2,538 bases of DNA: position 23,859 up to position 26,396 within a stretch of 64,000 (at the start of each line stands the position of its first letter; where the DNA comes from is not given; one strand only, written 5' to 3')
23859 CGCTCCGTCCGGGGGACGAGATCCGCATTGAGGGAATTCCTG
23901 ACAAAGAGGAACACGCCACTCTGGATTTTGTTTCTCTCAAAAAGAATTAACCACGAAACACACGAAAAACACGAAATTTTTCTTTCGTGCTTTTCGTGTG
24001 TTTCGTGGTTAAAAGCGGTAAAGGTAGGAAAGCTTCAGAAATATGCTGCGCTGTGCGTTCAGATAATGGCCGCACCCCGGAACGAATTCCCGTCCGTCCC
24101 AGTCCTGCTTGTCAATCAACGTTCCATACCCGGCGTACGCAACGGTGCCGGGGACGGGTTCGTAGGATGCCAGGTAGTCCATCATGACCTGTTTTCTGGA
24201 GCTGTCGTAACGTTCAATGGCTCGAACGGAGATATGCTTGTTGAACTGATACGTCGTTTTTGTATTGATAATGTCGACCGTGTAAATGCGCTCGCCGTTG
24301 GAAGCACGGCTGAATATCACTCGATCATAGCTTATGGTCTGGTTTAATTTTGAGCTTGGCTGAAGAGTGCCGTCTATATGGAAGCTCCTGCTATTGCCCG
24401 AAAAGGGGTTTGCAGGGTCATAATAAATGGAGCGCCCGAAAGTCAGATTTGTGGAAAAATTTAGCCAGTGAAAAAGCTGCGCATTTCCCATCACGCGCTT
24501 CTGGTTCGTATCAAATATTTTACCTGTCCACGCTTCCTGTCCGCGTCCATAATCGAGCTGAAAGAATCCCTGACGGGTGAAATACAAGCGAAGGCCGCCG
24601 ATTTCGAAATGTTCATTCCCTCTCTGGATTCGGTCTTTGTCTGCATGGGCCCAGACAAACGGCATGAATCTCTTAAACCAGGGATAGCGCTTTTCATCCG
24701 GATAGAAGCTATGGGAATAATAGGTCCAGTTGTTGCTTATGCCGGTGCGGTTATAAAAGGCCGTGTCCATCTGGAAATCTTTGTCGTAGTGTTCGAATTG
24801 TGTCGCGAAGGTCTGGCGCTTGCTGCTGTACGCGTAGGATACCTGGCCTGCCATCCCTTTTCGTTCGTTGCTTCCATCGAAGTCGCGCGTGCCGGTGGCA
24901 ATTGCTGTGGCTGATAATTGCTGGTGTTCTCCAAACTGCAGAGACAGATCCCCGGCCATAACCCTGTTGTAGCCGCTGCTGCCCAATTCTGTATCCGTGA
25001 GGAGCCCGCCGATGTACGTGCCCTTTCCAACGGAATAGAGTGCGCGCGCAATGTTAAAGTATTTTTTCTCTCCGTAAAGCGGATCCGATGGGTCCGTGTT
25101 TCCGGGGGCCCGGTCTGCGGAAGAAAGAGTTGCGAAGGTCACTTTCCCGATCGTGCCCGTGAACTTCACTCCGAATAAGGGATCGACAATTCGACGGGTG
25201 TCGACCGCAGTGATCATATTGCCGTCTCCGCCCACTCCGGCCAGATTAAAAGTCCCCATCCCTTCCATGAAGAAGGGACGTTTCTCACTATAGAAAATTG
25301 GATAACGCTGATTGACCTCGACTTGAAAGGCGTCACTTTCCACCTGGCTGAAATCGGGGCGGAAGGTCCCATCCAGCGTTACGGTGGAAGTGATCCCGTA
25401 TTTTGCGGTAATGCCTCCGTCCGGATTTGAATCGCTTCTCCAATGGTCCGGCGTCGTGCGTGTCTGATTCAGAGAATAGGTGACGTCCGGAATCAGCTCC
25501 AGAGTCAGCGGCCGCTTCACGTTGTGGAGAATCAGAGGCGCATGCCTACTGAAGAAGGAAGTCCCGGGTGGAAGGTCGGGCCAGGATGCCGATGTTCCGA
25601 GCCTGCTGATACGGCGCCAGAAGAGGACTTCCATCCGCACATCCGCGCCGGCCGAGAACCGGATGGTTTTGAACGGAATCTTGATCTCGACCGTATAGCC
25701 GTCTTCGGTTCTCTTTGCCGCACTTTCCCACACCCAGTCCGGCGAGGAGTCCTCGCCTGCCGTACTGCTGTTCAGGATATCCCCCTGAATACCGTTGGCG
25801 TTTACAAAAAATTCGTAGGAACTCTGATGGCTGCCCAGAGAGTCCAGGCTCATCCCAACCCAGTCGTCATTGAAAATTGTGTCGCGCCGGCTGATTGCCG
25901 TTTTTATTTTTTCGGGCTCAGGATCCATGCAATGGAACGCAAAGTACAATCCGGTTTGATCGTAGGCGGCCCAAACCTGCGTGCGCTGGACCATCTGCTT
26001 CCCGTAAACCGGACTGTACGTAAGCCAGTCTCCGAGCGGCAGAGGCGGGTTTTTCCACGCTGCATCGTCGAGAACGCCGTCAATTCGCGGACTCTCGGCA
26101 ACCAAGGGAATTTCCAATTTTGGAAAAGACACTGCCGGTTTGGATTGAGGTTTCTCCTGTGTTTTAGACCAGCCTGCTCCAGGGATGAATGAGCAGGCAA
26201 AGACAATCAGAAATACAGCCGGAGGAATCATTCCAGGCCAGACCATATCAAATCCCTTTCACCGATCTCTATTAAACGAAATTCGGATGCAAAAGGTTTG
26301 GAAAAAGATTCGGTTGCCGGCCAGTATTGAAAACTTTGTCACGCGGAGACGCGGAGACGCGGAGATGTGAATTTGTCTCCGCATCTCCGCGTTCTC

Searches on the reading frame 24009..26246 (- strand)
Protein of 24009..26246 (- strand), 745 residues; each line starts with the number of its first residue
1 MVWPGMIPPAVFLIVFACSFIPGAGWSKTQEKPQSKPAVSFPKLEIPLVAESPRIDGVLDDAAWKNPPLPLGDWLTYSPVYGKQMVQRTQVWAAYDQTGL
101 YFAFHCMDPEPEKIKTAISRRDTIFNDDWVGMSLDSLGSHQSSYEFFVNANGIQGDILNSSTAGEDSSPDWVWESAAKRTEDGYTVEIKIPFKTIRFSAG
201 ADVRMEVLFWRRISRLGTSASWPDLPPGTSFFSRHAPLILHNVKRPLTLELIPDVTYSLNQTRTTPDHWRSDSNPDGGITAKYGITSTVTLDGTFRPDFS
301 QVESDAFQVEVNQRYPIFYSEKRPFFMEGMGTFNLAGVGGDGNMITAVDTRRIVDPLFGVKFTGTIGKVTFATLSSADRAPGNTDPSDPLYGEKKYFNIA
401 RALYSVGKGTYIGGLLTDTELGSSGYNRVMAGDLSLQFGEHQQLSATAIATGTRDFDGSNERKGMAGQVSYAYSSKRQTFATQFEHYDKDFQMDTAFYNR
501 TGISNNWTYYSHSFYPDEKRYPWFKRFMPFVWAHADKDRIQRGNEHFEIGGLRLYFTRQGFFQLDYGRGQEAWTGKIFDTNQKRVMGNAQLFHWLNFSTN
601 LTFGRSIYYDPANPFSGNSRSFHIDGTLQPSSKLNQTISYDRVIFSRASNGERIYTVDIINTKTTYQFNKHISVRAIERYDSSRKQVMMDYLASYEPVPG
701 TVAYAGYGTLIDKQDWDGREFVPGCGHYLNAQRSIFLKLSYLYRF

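Call 69: search_protein_families(library=pfam, proteins=[window:24009-26246:-], max_evalue=0.0001)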
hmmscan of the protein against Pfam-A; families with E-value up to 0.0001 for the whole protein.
window:24009-26246:- (745 aa): 2 families
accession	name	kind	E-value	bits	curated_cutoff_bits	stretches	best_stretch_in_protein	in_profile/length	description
PF19313.5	DUF5916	-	1.4e-14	54.2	22.6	1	246-337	2-87/572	Domain of unknown function (DUF5916)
PF06452.16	CBM9_1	-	1.4e-08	35.3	23.4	1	55-201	1-140/185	Carbohydrate family 9 binding domain-like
